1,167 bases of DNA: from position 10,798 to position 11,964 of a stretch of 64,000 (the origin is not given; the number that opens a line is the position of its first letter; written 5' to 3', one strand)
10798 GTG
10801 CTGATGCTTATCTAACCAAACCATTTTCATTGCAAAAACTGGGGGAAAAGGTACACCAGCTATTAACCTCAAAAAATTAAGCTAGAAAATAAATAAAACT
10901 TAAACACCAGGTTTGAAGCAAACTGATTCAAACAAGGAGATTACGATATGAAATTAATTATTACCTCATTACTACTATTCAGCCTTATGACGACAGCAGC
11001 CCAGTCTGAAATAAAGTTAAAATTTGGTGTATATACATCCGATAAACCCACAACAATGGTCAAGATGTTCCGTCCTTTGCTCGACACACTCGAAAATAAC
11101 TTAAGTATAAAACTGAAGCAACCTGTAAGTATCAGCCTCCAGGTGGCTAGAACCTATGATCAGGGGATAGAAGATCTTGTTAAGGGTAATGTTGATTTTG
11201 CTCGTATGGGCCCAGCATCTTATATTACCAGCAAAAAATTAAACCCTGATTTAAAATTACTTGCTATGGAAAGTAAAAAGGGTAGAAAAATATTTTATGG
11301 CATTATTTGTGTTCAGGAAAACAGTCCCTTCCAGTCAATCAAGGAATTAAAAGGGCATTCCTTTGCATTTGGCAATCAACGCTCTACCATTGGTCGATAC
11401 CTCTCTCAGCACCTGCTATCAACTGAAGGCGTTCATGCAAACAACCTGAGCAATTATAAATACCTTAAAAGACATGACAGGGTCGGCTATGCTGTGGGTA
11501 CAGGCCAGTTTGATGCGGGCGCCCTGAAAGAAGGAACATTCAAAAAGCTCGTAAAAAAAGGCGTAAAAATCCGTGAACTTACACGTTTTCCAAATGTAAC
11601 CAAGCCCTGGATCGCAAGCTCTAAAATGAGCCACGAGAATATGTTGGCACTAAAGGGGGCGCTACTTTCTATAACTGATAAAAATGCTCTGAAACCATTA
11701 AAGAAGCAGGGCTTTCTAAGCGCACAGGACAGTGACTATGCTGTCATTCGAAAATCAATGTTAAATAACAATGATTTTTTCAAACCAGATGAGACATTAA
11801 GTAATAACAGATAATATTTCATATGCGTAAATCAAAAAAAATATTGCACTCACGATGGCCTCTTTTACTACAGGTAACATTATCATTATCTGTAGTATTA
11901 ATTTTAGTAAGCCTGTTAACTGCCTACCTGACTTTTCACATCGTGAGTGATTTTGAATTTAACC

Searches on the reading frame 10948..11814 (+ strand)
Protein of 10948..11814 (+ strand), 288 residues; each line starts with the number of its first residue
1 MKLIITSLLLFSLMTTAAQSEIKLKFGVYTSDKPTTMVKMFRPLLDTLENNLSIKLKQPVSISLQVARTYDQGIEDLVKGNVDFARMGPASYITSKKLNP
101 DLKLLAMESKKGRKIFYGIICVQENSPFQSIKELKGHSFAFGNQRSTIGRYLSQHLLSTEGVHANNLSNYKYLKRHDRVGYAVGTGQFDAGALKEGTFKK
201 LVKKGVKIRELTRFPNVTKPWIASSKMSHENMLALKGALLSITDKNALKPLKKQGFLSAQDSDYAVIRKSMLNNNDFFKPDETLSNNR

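Call 5: search_protein_families(library=pfam, proteins=[window:10948-11814:+])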
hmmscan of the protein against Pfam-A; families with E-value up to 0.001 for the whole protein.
window:10948-11814:+ (288 aa): 1 family
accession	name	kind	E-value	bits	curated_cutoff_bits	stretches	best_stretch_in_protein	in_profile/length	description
PF12974.12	Phosphonate-bd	-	3.8e-45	154.6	27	1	26-264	1-242/242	ABC transporter, phosphonate, periplasmic substrate-binding protein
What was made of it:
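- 10948..11814 (+): Periplasmic PhnD/PtxB-like substrate-binding protein (288 aa, signal peptide). It is an orphan SBP: no ABC permease or ATPase gene is adjacent. Pfam Phosphonate-bd 3.8e-45 (call 5).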

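Call 6: find_homologous_proteins(query=window:10948-11814:+)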
Query window:10948-11814:+ (288 aa): 1746 proteins with E <= 0.001 among 2851 candidates; the best 120 are listed.
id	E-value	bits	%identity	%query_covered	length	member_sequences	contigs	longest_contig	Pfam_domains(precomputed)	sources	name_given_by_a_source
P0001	7.0e-177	604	100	95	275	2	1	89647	PF12974.13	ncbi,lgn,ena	-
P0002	7.5e-129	447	74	97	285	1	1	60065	PF12974.13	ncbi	-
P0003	4.2e-127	441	73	97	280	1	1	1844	PF12974.13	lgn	-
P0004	8.5e-126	437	73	97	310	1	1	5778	PF12974.13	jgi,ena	-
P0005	1.0e-123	430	71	96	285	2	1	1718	PF12974.13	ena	-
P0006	1.5e-123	429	70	97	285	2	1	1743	PF12974.13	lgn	-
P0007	2.7e-123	429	73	94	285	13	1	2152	PF12974.13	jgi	-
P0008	3.0e-122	425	71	96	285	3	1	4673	PF12974.13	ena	-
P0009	5.3e-121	421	71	96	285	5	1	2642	PF12974.13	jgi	jgi:phosphate/phosphite/phosphonate ABC transporter binding protein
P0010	6.0e-121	421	70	97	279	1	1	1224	PF12974.13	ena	-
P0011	1.7e-120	419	70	97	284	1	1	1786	PF12974.13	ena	-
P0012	3.6e-120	418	71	97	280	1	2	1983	PF12974.13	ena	-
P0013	1.7e-119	416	69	97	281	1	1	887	PF09084.17,PF12974.13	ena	-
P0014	3.9e-119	415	69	97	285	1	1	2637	PF12974.13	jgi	-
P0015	1.8e-118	413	70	97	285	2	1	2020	PF09084.17,PF16868.11,PF12974.13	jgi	jgi:phosphonate transport system substrate-binding protein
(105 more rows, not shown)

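Call 9: find_related_loci(query=A1, collection=genome_contigs, flank=6000)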
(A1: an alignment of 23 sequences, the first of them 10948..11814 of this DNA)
Query A1 (288 aa) in genome_contigs; peptide patterns used: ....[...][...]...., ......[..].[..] (x = any residue, [..] = any of these).
388 stretches matched a pattern; 358 encode a relative of the query (tblastn E <= 1e-3); the best 80 are kept; 80 distinct loci.
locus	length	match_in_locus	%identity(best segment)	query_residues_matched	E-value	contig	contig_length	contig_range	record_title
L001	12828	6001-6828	71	3-278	9e-133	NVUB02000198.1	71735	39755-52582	MAG: Ectothiorhodospiraceae bacterium isolate NORP100 NORP100_198, whole genome shotgun sequence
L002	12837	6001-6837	67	1-278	8e-127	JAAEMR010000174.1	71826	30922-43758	MAG: Gammaproteobacteria bacterium isolate Bse_11 BseG_CONTIG2261764, whole genome shotgun sequence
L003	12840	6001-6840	64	1-279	2e-120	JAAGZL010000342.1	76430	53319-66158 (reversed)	MAG: Gammaproteobacteria bacterium isolate Cli_5 CliG_CONTIG977907, whole genome shotgun sequence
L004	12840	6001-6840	64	1-279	4e-119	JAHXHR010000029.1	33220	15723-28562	MAG: Candidatus Thiodiazotropha sp. (ex Epidulcina cf. delphinae) isolate 3502H_Th1 c_000000000086, whole genome shotgun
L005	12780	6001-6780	65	20-279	2e-116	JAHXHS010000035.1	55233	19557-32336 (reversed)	MAG: Candidatus Thiodiazotropha sp. (ex Epidulcina cf. delphinae) isolate 3502H_Th2 c_000000000041, whole genome shotgun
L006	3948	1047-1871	63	5-279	4e-117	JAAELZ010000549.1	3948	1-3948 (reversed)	MAG: Proteobacteria bacterium isolate Bpl_19 BplG_CONTIG3435670, whole genome shotgun sequence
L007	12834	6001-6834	60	1-278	7e-114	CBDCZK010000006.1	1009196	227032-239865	MAG: Endozoicomonadaceae bacterium isolate 16bdaa04-9b06-4a59-819a-f28dee817e19 genome assembly, contig: contig_6, whole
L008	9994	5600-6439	58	3-282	1e-106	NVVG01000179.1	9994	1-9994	MAG: Moraxellaceae bacterium isolate NORP69 Contig_source1383C_10737, whole genome shotgun sequence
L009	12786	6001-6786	59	18-279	4e-105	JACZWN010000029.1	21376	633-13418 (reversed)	MAG: Proteobacteria bacterium isolate B20T1B11 B20T1B11_NODE344, whole genome shotgun sequence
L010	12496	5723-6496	57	22-279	3e-100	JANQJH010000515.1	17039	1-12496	MAG: Verrucomicrobiales bacterium isolate PL25a_bin.108 k99_4056203, whole genome shotgun sequence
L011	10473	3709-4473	58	24-278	5e-100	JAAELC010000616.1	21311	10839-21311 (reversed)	MAG: Gammaproteobacteria bacterium isolate Bco_10 BcoG_CONTIG2854909, whole genome shotgun sequence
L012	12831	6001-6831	53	3-279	7e-100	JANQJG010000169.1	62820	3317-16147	MAG: Rhodospirillales bacterium isolate PL25a_bin.107 k99_4384801, whole genome shotgun sequence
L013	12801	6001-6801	55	18-283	2e-99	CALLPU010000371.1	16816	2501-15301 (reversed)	MAG: uncultured Granulosicoccus sp. isolate L2_Bin_Bin_84_1 genome assembly, contig: c_000001273128, whole genome shotgu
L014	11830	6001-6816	56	13-284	1e-99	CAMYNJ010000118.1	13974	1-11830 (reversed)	MAG: uncultured Alphaproteobacteria bacterium isolate FO_M_Alpha_34 genome assembly, contig: scaffold_5002, whole genome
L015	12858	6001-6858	53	3-286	7e-99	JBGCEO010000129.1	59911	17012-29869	MAG: Granulosicoccus sp. isolate SGMAG-45 contig129, whole genome shotgun sequence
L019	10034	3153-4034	51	1-288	2e-97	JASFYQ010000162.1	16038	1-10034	MAG: Pseudomonadota bacterium isolate MAY_MAG_00003 ALL_000000003404, whole genome shotgun sequence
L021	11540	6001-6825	55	3-279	3e-96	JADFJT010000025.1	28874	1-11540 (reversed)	MAG: Proteobacteria bacterium isolate B43T3L14 B43T3L14_NODE796, whole genome shotgun sequence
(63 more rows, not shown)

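Call 15: find_related_loci(query=A1, collection=metagenome_contigs, flank=6000)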
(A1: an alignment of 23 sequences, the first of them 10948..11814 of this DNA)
Query A1 (288 aa) in metagenome_contigs; peptide patterns used: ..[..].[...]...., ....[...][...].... (x = any residue, [..] = any of these).
497 stretches matched a pattern; 401 encode a relative of the query (tblastn E <= 1e-3); the best 80 are kept; 80 distinct loci.
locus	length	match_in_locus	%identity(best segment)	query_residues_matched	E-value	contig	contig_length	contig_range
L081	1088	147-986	73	1-279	1e-149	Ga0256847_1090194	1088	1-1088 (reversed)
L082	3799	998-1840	70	3-282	2e-137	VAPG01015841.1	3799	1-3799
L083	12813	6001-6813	72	8-278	2e-126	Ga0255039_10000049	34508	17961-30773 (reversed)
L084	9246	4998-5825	64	3-278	2e-121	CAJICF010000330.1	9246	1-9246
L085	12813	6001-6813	67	18-288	2e-119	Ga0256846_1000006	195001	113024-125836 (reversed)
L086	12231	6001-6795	64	15-279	8e-114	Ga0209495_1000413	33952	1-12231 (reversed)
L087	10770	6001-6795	64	15-279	8e-114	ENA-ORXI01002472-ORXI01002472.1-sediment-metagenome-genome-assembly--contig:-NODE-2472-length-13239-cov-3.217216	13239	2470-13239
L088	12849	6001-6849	59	1-282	8e-110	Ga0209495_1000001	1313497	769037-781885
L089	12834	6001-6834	60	8-282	1e-109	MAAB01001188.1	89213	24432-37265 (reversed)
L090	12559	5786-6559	57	22-279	4e-104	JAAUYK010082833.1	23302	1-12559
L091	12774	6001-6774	57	22-279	3e-103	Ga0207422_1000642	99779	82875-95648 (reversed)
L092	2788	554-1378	55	13-287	2e-106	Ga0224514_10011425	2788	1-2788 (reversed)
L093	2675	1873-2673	56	8-274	9e-106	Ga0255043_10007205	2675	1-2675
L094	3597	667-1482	56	8-279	2e-103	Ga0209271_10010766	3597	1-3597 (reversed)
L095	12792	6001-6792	57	15-278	1e-101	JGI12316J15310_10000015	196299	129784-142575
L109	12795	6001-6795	57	20-284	5e-99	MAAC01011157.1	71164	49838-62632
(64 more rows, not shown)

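Call 16: find_encoding_contigs(protein=P0001, flank=2000, max_places=3)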
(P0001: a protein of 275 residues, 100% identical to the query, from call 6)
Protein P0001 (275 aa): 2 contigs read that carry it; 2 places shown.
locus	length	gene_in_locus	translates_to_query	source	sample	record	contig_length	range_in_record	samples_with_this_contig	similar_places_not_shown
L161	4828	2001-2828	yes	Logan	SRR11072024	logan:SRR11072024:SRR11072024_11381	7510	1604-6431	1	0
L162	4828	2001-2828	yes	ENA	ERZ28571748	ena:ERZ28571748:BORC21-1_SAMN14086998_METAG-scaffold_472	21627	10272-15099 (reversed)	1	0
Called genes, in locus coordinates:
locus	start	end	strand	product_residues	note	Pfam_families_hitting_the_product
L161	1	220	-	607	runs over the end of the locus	?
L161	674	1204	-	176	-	PF00072:Response_reg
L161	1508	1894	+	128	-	PF00072:Response_reg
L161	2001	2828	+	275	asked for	PF12974:Phosphonate-bd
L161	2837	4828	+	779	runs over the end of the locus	PF00512:HisKA, PF02518:HATPase_c, PF00072:Response_reg, PF01627:Hpt (weak)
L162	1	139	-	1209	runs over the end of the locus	PF00672:HAMP, PF00989:PAS, PF08447:PAS_3, PF13426:PAS_9, PF00512:HisKA, PF02518:HATPase_c, PF00072:Response_reg, PF01627:Hpt, +2 more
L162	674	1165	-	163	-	PF00072:Response_reg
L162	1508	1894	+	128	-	PF00072:Response_reg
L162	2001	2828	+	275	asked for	PF12974:Phosphonate-bd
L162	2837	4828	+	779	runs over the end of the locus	PF00512:HisKA, PF02518:HATPase_c, PF00072:Response_reg, PF01627:Hpt (weak)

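Call 27: search_solved_structures(query=window:10948-11814:+, max_evalue=0.01)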
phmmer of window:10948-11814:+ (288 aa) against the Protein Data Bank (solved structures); distinct sequences matched with E-value up to 0.01: 11.
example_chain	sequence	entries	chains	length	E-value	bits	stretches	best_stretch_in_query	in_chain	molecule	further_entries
5jvb_A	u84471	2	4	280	8.8e-22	81.1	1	52-269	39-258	Phosphonate ABC transporter, periplasmic phosphonate-binding protein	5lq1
5lv1_A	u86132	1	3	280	3.4e-19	72.6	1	61-270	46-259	PtxB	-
5o2j_A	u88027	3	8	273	5.3e-19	72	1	24-269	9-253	Probable phosphite transport system-binding protein PtxB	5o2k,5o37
7s6g_A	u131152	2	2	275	1.9e-11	47.2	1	23-216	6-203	Phosphonate ABC type transporter/ substrate binding component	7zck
5lq5_A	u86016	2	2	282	1.8e-07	34.1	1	74-207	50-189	Putative phosphonate binding protein for ABC transporter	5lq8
2x26_A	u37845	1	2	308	7.2e-06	28.9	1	72-253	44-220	PERIPLASMIC ALIPHATIC SULPHONATES-BINDING PROTEIN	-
5ub3_A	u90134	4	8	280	9.1e-05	25.3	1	31-171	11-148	Phosphate-binding protein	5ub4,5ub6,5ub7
6esk_A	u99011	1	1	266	0.00031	23.6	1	44-198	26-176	Putative periplasmic phosphite-binding-like protein (Pbl) PtxB-like protein designated Aio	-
6esv_A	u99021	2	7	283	0.00034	23.4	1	44-198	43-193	Putative periplasmic phosphite-binding-like protein (Pbl) PtxB-like protein designated Aio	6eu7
8ed5_A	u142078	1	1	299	0.00041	23.2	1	45-197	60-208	Putative periplasmic phosphite-binding-like protein (Pbl) PtxB-like protein designated Aio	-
6x6b_A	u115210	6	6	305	0.0034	20.2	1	33-244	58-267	ArrX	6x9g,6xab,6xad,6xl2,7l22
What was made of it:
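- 10948..11814 (+): Nearest solved structures are PhnD/PtxB at 1e-22 to 1e-19, AioX at 3e-4 and ArrX at 3e-3 (call 27).
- On AioXSR-type three-component system: AioX scores E 3e-4 against PhnD/PtxB at 1e-22 (call 27).
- Closest known: AioXSR / ArxXSR three-component systems. Different: The SBP is only remotely related to AioX and ArrX (E 3e-4 and 3e-3) and is much closer to PhnD/PtxB (1e-22; call 27).
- Tried and rejected: AioX/ArxX identity of the SBP: rejected (call 27).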

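Call 29: search_protein_families(library=pfam, proteins=[L083:183-545:+, L083:538-1368:+, L083:1374-3494:+, L083:3494-4204:+, L083:4098-5738:+, L001:11314-12258:-, L019:7854-8798:-, L021:4106-4585:-, L021:3267-4025:-, L004:10668-11741:+])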
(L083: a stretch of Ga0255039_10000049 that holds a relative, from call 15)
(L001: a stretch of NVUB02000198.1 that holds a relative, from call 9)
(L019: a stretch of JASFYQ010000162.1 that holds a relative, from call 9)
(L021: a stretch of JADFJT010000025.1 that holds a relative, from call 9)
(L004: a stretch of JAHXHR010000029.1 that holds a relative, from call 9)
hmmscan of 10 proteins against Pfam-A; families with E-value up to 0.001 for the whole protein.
L083:183-545:+ (120 aa): 2 families
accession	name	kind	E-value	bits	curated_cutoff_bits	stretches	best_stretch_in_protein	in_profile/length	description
PF01740.26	STAS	-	1.9e-18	66.6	22.6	1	11-105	8-99/106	STAS domain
PF13466.11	STAS_2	-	6.9e-15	55.4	29.2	1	19-100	1-80/80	STAS domain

L083:538-1368:+ (276 aa): 1 family
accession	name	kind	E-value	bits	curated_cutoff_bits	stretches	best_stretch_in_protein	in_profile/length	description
PF00691.25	OmpA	-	5.6e-19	68.7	27.2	1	164-258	2-98/98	OmpA family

L083:1374-3494:+ (706 aa): 3 families
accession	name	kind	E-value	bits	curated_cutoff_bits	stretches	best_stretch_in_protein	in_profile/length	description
PF10531.15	SLBB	-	9.2e-58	192.4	27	5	300-349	1-51/55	SLBB domain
PF22461.2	SLBB_2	-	2e-47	159.7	27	6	301-376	3-78/79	SLBB domain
PF02563.21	Poly_export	-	8.9e-14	51.9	28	1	25-92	3-70/77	Polysaccharide biosynthesis/export protein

L083:3494-4204:+ (236 aa): 1 family
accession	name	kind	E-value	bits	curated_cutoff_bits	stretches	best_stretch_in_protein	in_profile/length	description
PF13614.12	AAA_31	-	0.00053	20.4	27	0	25-143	4-132/177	AAA domain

L083:4098-5738:+ (546 aa): 3 families
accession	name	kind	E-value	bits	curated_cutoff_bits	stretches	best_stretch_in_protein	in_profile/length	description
PF07228.17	SpoIIE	-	5e-28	98.8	25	1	353-543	2-190/192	Stage II sporulation protein E (SpoIIE)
PF00072.30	Response_reg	-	2.3e-24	86.2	30.2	1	183-293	1-110/111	Response regulator receiver domain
PF13581.12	HATPase_c_2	-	3.6e-12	46.8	27.4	1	50-172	3-127/127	Histidine kinase-like ATPase domain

L001:11314-12258:- (314 aa): 10 families
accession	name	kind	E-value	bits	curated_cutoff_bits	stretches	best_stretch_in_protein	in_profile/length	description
PF01370.27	Epimerase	-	9.8e-54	182.7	20.9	1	5-237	2-240/240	NAD dependent epimerase/dehydratase family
PF16363.11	GDP_Man_Dehyd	-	1.8e-48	166.2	27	1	5-299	1-331/332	GDP-mannose 4,6 dehydratase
PF01073.25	3Beta_HSD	-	2.2e-23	83.1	22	1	5-217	1-222/280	3-beta hydroxysteroid dehydrogenase/isomerase family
PF02719.21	Polysacc_synt_2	-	8.6e-18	65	20.2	1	5-257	2-249/293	Polysaccharide biosynthesis protein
PF04321.23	RmlD_sub_bind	-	7.6e-14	51.9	27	1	5-256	4-232/287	RmlD substrate binding domain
PF13460.12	NAD_binding_10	-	1.6e-09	38.3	27.2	1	8-131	1-112/184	NAD(P)H-binding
PF07993.18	NAD_binding_4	-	3.1e-09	36.8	20.1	0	55-125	77-146/258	Male sterility protein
PF08659.16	KR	-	1.6e-07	31.9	22.6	1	2-123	1-144/180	KR domain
PF05368.20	NmrA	-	1.2e-05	25.5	27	1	5-80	6-79/298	NmrA-like family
PF00106.31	adh_short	-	4e-05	23.6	26.6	1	5-104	4-119/195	short chain dehydrogenase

L019:7854-8798:- (314 aa): 10 families
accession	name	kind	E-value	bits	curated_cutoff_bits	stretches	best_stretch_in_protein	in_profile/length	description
PF01370.27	Epimerase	-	2.1e-47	162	20.9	1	5-237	2-240/240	NAD dependent epimerase/dehydratase family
PF16363.11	GDP_Man_Dehyd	-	1.4e-37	130.4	27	1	5-249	1-260/332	GDP-mannose 4,6 dehydratase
PF01073.25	3Beta_HSD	-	2.3e-18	66.7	22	1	5-228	1-233/280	3-beta hydroxysteroid dehydrogenase/isomerase family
PF07993.18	NAD_binding_4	-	3.6e-09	36.6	20.1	1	6-173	1-210/258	Male sterility protein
PF02719.21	Polysacc_synt_2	-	4.7e-08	33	20.2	1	5-231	2-224/293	Polysaccharide biosynthesis protein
PF13460.12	NAD_binding_10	-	6.1e-06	26.6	27.2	1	8-115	1-100/184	NAD(P)H-binding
PF04321.23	RmlD_sub_bind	-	1.6e-05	24.5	27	1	5-231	4-204/287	RmlD substrate binding domain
PF05368.20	NmrA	-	0.00019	21.6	27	0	5-259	6-238/298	NmrA-like family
PF08659.16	KR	-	0.00075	19.9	22.6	0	2-28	1-27/180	KR domain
PF02254.24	TrkA_N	-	0.00083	20.1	23.8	0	9-72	5-66/116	TrkA-N domain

L021:4106-4585:- (159 aa): 0 families

L021:3267-4025:- (252 aa): 1 family
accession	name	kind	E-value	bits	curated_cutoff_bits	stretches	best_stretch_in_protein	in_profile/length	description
PF00345.26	PapD_N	-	2.2e-07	31.3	23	1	48-156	17-123/126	Pili and flagellar-assembly chaperone, PapD N-terminal domain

L004:10668-11741:+ (357 aa): 2 families
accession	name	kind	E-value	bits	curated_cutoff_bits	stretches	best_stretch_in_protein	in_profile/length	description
PF00990.26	GGDEF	-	2.8e-44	151.1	23.8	1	188-346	1-161/161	Diguanylate cyclase, GGDEF domain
PF00072.30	Response_reg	-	2.2e-23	83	30.2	1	48-164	1-110/111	Response regulator receiver domain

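Call 32: search_protein_families(library=ncbifam, proteins=[window:10948-11814:+], max_evalue=0.00001)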
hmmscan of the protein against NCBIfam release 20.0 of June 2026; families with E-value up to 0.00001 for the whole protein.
window:10948-11814:+ (288 aa): 4 families
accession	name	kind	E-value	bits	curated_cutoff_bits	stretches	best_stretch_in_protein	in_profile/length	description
TIGR03431.1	PhnD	equivalog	7.7e-29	101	261.1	1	2-269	4-281/288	phosphonate ABC transporter substrate-binding protein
TIGR01098.1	3A0109s03R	subfamily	4.6e-27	95.1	112.05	1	4-207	7-213/253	phosphate/phosphite/phosphonate ABC transporter substrate-binding protein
TIGR04553.1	ABC_peri_selen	hypoth_equivalog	1.3e-19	70.6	250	1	26-270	4-258/266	putative selenate ABC transporter substrate-binding protein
TIGR01728.1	SsuA_fam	subfamily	1.4e-09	37.6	163.5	1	57-205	28-168/290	aliphatic sulfonate ABC transporter substrate-binding protein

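Call 51: search_protein_families(library=pfam, proteins=[L003:9196-9609:+, L003:9750-11018:+, L003:11037-12839:+, L008:9018-9740:-, L109:9151-10116:-, L109:10146-11366:-, L109:11524-12573:+, L001:3663-4703:-, L003:4761-5192:+, L003:3560-4768:+], max_evalue=0.00001)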
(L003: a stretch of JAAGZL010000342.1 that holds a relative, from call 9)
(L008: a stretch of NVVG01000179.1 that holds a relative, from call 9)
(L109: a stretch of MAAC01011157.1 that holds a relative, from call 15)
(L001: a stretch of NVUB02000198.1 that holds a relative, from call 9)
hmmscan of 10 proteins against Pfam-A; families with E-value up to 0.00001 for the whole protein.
L003:9196-9609:+ (137 aa): 0 families

L003:9750-11018:+ (422 aa): 1 family
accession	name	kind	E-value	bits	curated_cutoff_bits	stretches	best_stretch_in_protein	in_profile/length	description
PF13458.12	Peripla_BP_6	-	3.9e-24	86.4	31.7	1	43-380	2-317/343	Periplasmic binding protein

L003:11037-12839:+ (601 aa): 2 families
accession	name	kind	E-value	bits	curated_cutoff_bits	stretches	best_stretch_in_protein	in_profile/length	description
PF02518.31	HATPase_c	-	8.3e-30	103.9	26.4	1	488-600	1-107/111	Histidine kinase-, DNA gyrase B-, and HSP90-like ATPase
PF00512.31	HisKA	-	7.4e-20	71.2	26.9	1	376-440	1-65/66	His Kinase A (phospho-acceptor) domain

L008:9018-9740:- (240 aa): 1 family
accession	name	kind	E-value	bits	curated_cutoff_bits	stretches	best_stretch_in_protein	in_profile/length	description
PF13472.12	Lipase_GDSL_2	-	3e-06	28.3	32.9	1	35-214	2-176/178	GDSL-like Lipase/Acylhydrolase family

L109:9151-10116:- (321 aa): 2 families
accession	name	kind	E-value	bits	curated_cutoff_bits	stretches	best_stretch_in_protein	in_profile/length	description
PF01545.26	Cation_efflux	-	2e-44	152.2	26.6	1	46-237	3-198/198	Cation efflux family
PF16916.11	ZT_dimer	-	9e-23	80.5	26.7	1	241-318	1-78/78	Dimerisation domain of Zinc Transporter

L109:10146-11366:- (406 aa): 2 families
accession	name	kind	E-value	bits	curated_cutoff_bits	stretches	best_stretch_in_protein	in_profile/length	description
PF07690.21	MFS_1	-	6.6e-26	91.5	33.4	2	28-290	3-266/347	Major Facilitator Superfamily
PF00083.30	Sugar_tr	-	8.8e-06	25.3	22.3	1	56-127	44-115/452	Sugar (and other) transporter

L109:11524-12573:+ (349 aa): 3 families
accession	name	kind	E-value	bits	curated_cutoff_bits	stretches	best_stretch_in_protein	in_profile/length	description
PF12625.12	Arabinose_bd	-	8.3e-32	111.2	27.6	1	29-210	3-185/185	Arabinose-binding domain of AraC transcription regulator, N-term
PF12833.13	HTH_18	-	2.9e-16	60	33.6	1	260-335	2-78/80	Helix-turn-helix domain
PF00165.29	HTH_AraC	-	2e-08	34.6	26.6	1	300-335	7-41/42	Bacterial regulatory helix-turn-helix proteins, AraC family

L001:3663-4703:- (346 aa): 2 families
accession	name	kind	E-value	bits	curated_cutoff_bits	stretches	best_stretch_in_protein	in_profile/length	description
PF04892.17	VanZ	-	9e-09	36.5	30.1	1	69-150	53-125/126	VanZ like family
PF03425.19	CBM_11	-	1.7e-06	28.7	27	1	211-308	39-135/182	Carbohydrate binding domain (family 11)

L003:4761-5192:+ (143 aa): 1 family
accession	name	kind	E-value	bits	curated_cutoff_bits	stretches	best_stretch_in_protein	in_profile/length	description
PF13581.12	HATPase_c_2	-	4.8e-21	75.5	27.4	1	11-128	4-126/127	Histidine kinase-like ATPase domain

L003:3560-4768:+ (402 aa): 4 families
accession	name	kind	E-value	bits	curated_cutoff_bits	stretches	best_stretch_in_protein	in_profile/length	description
PF00483.29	NTP_transferase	-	9.7e-54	183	21.2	1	5-248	1-242/245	Nucleotidyl transferase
PF12804.13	NTP_transf_3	-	1.1e-08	35.8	27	1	6-137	1-112/160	MobA-like NTP transferase domain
PF25084.1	LbH_EIF2B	-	5.8e-08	33.1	54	1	279-347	15-82/105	EIF2B subunit epsilon LbH domain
PF00132.30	Hexapep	-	2.8e-07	30.4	27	1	286-318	2-34/36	Bacterial transferase hexapeptide (six repeats)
